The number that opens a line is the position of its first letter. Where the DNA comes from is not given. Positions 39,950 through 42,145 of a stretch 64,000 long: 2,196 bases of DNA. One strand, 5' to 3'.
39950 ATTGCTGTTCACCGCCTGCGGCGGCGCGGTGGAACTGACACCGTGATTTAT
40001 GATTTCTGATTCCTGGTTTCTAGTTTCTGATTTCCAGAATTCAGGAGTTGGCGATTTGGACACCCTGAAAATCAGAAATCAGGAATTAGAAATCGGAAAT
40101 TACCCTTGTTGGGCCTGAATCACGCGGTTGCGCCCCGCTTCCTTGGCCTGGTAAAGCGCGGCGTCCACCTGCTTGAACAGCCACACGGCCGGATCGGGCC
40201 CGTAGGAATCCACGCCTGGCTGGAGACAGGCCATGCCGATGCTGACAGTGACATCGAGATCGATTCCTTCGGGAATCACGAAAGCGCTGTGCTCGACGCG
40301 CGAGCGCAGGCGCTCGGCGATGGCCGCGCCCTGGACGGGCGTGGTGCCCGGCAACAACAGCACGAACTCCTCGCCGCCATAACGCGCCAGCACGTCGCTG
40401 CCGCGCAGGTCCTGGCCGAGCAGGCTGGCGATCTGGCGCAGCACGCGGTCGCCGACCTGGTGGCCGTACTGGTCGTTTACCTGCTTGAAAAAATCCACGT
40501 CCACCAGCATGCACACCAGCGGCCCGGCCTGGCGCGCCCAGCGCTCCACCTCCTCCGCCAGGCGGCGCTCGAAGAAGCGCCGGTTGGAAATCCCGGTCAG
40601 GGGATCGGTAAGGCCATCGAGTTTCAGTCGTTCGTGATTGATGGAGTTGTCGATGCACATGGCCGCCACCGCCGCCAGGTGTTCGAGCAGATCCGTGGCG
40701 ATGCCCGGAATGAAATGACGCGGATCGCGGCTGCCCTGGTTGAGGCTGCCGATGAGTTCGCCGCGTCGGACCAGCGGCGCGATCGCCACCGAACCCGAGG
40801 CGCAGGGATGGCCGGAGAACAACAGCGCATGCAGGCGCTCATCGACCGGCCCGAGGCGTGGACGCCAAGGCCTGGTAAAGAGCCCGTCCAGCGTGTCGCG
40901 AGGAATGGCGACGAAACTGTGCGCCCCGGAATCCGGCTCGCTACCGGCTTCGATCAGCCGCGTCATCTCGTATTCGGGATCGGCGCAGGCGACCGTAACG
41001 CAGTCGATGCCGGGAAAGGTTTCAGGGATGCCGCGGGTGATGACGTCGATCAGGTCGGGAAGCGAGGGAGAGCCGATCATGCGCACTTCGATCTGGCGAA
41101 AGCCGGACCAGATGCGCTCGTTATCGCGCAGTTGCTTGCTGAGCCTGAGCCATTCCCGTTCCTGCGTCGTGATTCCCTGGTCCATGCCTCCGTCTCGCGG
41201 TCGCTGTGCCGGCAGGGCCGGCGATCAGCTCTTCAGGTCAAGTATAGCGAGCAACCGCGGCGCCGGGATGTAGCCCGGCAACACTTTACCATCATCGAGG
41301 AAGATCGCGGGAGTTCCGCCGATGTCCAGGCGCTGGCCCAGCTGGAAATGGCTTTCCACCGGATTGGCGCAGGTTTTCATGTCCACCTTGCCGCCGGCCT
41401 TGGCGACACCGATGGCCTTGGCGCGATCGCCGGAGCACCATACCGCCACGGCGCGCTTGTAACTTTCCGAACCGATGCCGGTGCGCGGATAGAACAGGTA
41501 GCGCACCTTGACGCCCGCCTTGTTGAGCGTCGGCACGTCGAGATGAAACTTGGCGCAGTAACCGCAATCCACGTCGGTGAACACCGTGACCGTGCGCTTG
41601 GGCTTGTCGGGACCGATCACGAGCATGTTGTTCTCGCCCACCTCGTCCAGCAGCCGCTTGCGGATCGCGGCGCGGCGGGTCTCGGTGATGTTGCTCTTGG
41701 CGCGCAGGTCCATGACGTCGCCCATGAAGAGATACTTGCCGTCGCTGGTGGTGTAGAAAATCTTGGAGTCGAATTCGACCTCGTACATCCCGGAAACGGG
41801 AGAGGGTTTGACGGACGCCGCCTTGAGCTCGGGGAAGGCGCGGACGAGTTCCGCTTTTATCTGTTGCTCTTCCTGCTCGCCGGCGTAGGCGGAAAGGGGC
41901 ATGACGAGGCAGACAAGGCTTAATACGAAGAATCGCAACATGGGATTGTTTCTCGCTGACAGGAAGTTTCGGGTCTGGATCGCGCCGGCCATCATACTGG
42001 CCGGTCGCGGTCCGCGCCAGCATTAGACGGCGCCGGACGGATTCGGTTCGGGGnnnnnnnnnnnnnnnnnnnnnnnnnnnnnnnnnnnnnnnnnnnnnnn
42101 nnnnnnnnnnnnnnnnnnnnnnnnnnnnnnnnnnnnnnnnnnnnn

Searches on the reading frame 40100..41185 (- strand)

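Call 54: search_protein_families(library=pfam, proteins=[window:40100-41185:-], max_evalue=0.00001)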
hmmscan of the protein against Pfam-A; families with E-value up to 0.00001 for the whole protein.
window:40100-41185:- (361 aa): 3 families
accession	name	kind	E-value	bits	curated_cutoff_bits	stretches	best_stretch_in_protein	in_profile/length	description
PF00990.26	GGDEF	-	2.1e-45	154.8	23.8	1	193-354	3-161/161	Diguanylate cyclase, GGDEF domain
PF04340.18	DUF484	-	3.3e-08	34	24.2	1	9-178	60-214/219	Protein of unknown function, DUF484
PF17853.6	GGDEF_2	-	4.1e-07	30.7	24.5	1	220-320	20-97/116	GGDEF-like domain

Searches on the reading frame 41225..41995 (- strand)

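Call 54: search_protein_families(library=pfam, proteins=[window:41225-41995:-], max_evalue=0.00001)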
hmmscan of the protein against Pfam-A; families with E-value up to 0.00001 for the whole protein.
window:41225-41995:- (256 aa): 3 families
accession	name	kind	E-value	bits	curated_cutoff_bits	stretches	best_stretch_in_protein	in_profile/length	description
PF13098.12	Thioredoxin_2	-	3.3e-21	76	27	1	133-252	6-104/104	Thioredoxin-like domain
PF10411.14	DsbC_N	-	7.2e-21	74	25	1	40-105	4-70/70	Disulfide bond isomerase protein N-terminal domain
PF13462.12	Thioredoxin_4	-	1.2e-07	32.5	23.2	0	124-191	5-75/165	Thioredoxin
